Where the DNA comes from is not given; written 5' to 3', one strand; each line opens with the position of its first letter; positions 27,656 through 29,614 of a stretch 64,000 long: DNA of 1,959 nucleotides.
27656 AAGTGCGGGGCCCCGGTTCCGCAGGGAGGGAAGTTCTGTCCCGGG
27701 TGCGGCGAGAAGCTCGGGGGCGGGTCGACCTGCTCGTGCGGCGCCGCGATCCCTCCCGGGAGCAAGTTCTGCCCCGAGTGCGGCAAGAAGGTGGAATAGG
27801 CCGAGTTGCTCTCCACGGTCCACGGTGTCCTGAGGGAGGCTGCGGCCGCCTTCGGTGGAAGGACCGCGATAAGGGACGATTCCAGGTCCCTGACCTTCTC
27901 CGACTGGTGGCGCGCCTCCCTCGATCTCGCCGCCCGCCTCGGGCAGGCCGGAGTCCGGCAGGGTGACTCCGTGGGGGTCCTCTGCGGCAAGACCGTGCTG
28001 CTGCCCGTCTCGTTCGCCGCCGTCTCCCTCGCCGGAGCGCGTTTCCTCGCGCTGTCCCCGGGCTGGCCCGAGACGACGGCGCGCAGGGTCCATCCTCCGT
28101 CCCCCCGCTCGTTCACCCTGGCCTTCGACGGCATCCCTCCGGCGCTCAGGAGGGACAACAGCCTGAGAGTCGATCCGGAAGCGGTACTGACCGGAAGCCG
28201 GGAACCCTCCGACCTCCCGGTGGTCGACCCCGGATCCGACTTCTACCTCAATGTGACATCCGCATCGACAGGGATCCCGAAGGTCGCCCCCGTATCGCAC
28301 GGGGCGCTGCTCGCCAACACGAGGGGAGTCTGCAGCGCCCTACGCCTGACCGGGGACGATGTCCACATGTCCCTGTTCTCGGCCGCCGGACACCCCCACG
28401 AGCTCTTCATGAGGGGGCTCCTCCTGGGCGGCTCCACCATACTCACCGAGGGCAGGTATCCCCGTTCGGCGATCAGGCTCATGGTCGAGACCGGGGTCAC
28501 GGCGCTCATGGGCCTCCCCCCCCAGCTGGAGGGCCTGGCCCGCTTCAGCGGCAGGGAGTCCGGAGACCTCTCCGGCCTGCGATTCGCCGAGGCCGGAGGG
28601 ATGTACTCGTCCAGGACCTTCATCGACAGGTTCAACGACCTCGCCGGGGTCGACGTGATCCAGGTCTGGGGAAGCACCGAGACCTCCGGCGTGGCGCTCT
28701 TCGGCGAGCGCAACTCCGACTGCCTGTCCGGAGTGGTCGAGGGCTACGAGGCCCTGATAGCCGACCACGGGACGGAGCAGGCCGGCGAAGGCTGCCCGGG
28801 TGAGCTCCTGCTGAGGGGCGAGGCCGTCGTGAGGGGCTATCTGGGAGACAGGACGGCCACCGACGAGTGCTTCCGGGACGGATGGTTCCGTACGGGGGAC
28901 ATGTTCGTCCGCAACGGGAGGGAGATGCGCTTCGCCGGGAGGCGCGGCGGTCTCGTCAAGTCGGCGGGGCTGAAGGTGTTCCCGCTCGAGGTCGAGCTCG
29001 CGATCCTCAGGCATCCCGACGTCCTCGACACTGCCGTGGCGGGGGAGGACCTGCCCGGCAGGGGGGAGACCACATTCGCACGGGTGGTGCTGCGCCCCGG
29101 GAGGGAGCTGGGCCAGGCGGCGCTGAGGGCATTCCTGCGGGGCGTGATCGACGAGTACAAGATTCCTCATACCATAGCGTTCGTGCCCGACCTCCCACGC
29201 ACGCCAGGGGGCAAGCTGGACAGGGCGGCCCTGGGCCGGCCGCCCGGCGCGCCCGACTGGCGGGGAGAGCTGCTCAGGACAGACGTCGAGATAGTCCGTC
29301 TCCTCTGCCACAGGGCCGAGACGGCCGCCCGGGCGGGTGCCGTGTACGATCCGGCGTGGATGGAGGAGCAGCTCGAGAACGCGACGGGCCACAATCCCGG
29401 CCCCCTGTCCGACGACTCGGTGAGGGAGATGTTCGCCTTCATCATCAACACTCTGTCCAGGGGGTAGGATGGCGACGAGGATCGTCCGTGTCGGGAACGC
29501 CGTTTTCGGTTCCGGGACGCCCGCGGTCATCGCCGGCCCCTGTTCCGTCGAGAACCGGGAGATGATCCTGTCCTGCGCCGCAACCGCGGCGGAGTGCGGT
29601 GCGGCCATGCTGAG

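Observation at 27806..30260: Chorismate-mutase-like domain on an acyl-CoA ligase, directly upstream of a DAHP synthase with no regulatory domain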

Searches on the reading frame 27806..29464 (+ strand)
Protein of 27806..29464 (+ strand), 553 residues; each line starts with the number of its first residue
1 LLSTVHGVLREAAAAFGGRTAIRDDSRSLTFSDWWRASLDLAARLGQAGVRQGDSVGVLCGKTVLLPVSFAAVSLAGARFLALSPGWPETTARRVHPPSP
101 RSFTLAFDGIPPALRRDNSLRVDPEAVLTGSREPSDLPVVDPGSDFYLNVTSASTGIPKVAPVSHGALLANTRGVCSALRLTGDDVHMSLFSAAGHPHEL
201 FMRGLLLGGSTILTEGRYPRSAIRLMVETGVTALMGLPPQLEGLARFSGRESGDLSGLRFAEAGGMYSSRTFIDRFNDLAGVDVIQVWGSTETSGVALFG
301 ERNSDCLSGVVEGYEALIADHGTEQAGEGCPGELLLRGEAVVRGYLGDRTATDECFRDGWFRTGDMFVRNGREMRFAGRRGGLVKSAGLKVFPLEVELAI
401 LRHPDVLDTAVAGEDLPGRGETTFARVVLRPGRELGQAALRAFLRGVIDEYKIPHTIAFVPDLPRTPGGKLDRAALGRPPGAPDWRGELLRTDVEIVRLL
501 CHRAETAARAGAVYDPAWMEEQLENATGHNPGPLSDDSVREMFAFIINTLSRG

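Call 3: search_protein_families(library=pfam, proteins=[window:27806-29464:+], max_evalue=1)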
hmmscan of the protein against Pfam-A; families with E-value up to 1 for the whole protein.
window:27806-29464:+ (553 aa): 3 families
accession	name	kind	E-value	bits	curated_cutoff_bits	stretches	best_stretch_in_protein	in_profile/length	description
PF00501.34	AMP-binding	-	6.9e-44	150.6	29.9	1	10-346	2-384/384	AMP-binding enzyme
PF13193.12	AMP-binding_C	-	1.1e-13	52.3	24.5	1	395-470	1-76/76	AMP-binding enzyme C-terminal domain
PF01817.26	CM_2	-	1.1e-05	26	27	1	486-548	2-73/80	Chorismate mutase type II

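Call 4: search_protein_families(library=ncbifam, proteins=[window:27806-29464:+], max_evalue=1)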
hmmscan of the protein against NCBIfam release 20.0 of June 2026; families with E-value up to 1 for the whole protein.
window:27806-29464:+ (553 aa): 104 families (the best 25 are shown)
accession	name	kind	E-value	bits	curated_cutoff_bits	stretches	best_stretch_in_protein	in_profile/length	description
NF004837.0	PRK06187.1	subfamily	2.5e-61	207.5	476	2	126-476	153-518/531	long-chain-fatty-acid--CoA ligase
NF006182.0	PRK08316.1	subfamily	6.9e-44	150.2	663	2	147-471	175-508/523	fatty acyl-CoA synthetase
NF004511.1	PRK05852.1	equivalog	1.2e-42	146.2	650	1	23-476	21-500/505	FadD7 family fatty acid--CoA ligase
NF005801.1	PRK07656.1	equivalog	7e-41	140.4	657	2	149-472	170-495/500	FadD3 family acyl-CoA ligase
NF004822.0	PRK06178.1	equivalog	8e-41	140.3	782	2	136-476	206-563/571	acyl-CoA synthetase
TIGR02262.1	benz_CoA_lig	subfamily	6.9e-40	137.2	375.25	2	146-476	164-505/508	benzoate-CoA ligase family protein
NF004114.0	PRK05605.1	equivalog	7.1e-40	136.9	766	2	137-474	215-563/575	long-chain-fatty-acid--CoA ligase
NF005307.0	PRK06839.1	equivalog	1.3e-39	136.3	748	1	142-476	148-489/496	o-succinylbenzoate--CoA ligase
TIGR01733.1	AA-adenyl-dom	subfamily_domain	7.1e-39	133.8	317.4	1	30-411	1-409/409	amino acid adenylation domain-containing protein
NF004808.0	PRK06155.1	equivalog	1.3e-38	132.6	722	2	131-477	168-519/542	ATP-dependent acyl-CoA ligase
NF005702.0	PRK07514.1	subfamily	2.5e-37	128.4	558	2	151-476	165-496/506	malonyl-CoA synthase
NF005858.0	PRK07787.1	subfamily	1.3e-36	126.1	575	1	17-476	15-468/471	acyl-CoA synthetase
NF009233.0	PRK12583.1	subfamily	2.4e-36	125.3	832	1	148-474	206-544/558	fatty acid CoA ligase family protein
NF004758.0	PRK06087.1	equivalog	3.1e-35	121.6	736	1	150-476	195-531/548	medium-chain fatty-acid--CoA ligase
NF006020.0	PRK08162.1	subfamily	1.9e-34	118.9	677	2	330-476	388-534/545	acyl-CoA synthetase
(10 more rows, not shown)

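Call 5: find_homologous_proteins(query=window:27806-29464:+, max_evalue=1e-10)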
Query window:27806-29464:+ (553 aa): 470 proteins with E <= 1e-10 among 8000 candidates; the best 120 are listed.
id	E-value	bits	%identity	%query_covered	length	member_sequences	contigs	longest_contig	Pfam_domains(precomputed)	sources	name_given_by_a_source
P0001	0.0e+0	1242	100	100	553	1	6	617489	PF00501.35,PF13193.13,PF01817.27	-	-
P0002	4.9e-235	799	65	100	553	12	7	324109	PF00501.35,PF13193.13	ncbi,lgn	-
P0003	8.1e-228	775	65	99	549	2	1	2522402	PF00501.35,PF13193.13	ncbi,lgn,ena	-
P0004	1.1e-217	742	62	100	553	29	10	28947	PF00501.35,PF13193.13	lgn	-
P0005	2.4e-187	642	58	99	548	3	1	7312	PF00501.35,PF13193.13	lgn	-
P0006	6.7e-183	627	53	99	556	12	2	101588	PF00501.35,PF13193.13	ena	-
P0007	5.2e-181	621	56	99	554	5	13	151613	PF00501.35,PF13193.13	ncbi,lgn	-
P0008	8.9e-181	620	55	99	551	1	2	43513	PF00501.35,PF13193.13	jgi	jgi:long-chain acyl-CoA synthetase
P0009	1.1e-180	620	55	96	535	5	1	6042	PF00501.35,PF13193.13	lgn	-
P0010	6.2e-180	617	56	99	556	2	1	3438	PF00501.35,PF13193.13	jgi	jgi:long-chain acyl-CoA synthetase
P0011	6.7e-180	617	53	99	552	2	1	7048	PF00501.35,PF13193.13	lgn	-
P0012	8.5e-179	614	54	99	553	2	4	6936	PF00501.35,PF13193.13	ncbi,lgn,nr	ncbi:AMP-binding protein [Candidatus Fermentibacteria bacterium]|nr:AMP-binding protein [Candidatus 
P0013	9.9e-178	610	54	99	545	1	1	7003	PF00501.35,PF13193.13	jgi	jgi:acyl-CoA synthetase (AMP-forming)/AMP-acid ligase II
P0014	7.8e-176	604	53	96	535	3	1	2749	PF00501.35,PF13193.13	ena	-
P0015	3.1e-174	598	53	100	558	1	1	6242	PF00501.35,PF13193.13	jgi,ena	-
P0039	3.9e-165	568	50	100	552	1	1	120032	PF00501.35,PF13193.13,PF01817.27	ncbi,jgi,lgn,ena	-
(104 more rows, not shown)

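Call 10: find_related_loci(query=A1, collection=genome_contigs, flank=6000)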
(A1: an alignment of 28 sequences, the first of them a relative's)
Query A1 (553 aa) in genome_contigs; peptide patterns used: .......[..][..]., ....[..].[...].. (x = any residue, [..] = any of these).
189 stretches matched a pattern; 69 encode a relative of the query (tblastn E <= 1e-3); 66 distinct loci.
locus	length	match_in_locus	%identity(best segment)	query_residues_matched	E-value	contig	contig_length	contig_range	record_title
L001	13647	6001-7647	65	4-552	0e+0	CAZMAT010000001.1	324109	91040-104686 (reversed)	MAG TPA_asm: uncultured bacterium isolate SRP192927_co6_414 genome assembly, contig: NODE_2_length_324109_cov_34.395190,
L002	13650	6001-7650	65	3-552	0e+0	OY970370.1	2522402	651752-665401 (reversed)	MAG: Candidatus Fermentibacteria bacterium isolate MFD00905.bin.1.36 genome assembly, chromosome: 1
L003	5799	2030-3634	67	4-538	0e+0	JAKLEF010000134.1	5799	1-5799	MAG: Candidatus Fermentibacteria bacterium isolate RA.bin127 RA.bin127_134, whole genome shotgun sequence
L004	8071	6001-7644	62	4-551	0e+0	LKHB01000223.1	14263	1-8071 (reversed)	MAG: Candidatus Fermentibacter daniensis isolate Dam_1 contig77, whole genome shotgun sequence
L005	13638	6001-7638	56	4-552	0e+0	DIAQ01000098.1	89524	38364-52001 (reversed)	MAG TPA_asm: candidate division Hyd24-12 bacterium UBA5074 UBA5074_contig_1218, whole genome shotgun sequence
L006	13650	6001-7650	53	4-552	0e+0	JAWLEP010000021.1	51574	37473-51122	MAG: Candidatus Fermentibacteraceae bacterium isolate 20BLK6-1.bin.67 NODE_482_length_51574_cov_46.575580, whole genome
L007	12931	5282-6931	53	4-552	0e+0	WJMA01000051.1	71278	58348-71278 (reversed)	MAG: Candidatus Fermentibacteria bacterium isolate Bin_206 k141_3864887, whole genome shotgun sequence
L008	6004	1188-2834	54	4-552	1e-177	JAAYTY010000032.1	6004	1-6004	MAG: Candidatus Fermentibacteria bacterium isolate AS27yjCOA_107 24161_AS27, whole genome shotgun sequence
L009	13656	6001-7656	51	1-552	3e-174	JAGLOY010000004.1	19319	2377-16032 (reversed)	MAG: Candidatus Aegiribacteria sp. isolate RS_7_6 ROV157_7.bin.6.fa_4, whole genome shotgun sequence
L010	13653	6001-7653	50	4-552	3e-172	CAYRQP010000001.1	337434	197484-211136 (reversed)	MAG TPA_asm: uncultured bacterium isolate SRP077602_co1_69 genome assembly, contig: NODE_10_length_337434_cov_20.409024,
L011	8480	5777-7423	49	4-552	8e-171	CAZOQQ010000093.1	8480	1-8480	MAG TPA_asm: uncultured bacterium isolate binchicken_co67_278 genome assembly, contig: NODE_9444_length_8480_cov_4.77768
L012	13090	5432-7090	49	1-553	1e-168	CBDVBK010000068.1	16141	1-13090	MAG TPA_asm: uncultured bacterium isolate SRR22302358_concoct_47 genome assembly, contig: ERZ25746585.1102, whole genome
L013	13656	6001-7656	49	1-552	9e-169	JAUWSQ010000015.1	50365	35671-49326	MAG: Candidatus Fermentibacteria bacterium isolate CSMAG_2558 CSMAG_2558_k127_6792534_length_50365_cov_59.7752, whole ge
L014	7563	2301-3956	49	1-552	6e-169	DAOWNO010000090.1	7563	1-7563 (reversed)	MAG TPA_asm: Candidatus Aegiribacteria sp. isolate CSMAG_3030 CSMAG_3030_k141_613691_length_7563_cov_16.0078, whole geno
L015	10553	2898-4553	50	1-552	2e-168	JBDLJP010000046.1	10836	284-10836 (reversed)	MAG: Candidatus Fermentibacteria bacterium isolate MAG102 MAG102_46, whole genome shotgun sequence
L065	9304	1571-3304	30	4-543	7e-78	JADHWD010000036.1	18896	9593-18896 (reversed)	MAG: bacterium isolate BS750m-G18 BS-750m-C4508, whole genome shotgun sequence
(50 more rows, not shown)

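Call 38: predict_structure(alignment_id=A1)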
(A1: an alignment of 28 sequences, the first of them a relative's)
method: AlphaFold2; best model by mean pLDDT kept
length: 553 residues; sequences in the alignment: 28
mean_pLDDT: 83.7   pTM: 0.75
mean pLDDT of the five models: 83.7, 83.7, 82.1, 81.7, 80.6
residues with pLDDT >= 90: 261; 70-90: 179; 50-70: 93; < 50: 20
segments of 3 or more residues with pLDDT < 50: 153-156, 480-483, 485-491, 529-531
pLDDT, mean of each block of 10 residues (from residue 1): 88 96 95 98 97 95 96 97 85 86 93 86 94 91 93 63 95 96 96 84 96 87 91 90 80 81 82 88 93 92 93 92 75 91 89 87 88 84 64 83 92 74 88 90 84 86 75 69 48 54 61 59 54 59 66 54
secondary structure, 60 per line:
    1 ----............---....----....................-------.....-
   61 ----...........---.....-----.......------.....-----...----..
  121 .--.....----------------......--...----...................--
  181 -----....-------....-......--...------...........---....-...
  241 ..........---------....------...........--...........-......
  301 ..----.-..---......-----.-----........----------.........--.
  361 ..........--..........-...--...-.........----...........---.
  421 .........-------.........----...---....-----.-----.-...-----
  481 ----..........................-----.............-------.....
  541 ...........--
elements in order: H5-16 E20-23 E28-30 H31-47 E55-59 H65-75 E79-83 H89-95 E102-106 E119-121 H124-128 E145-150 E160-164 H165-178 E186-189 H197-200 H202-207 E210-212 H219-229 E233-236 H238-250 E260-263 H270-280 E283-290 E295-302 E314-319 E331-338 H349-355 E360-370 E373-379 E384-386 E389-391 H393-401 E406-416 E420-429 H437-445 E456-459 H485-510 H516-528 H536-551
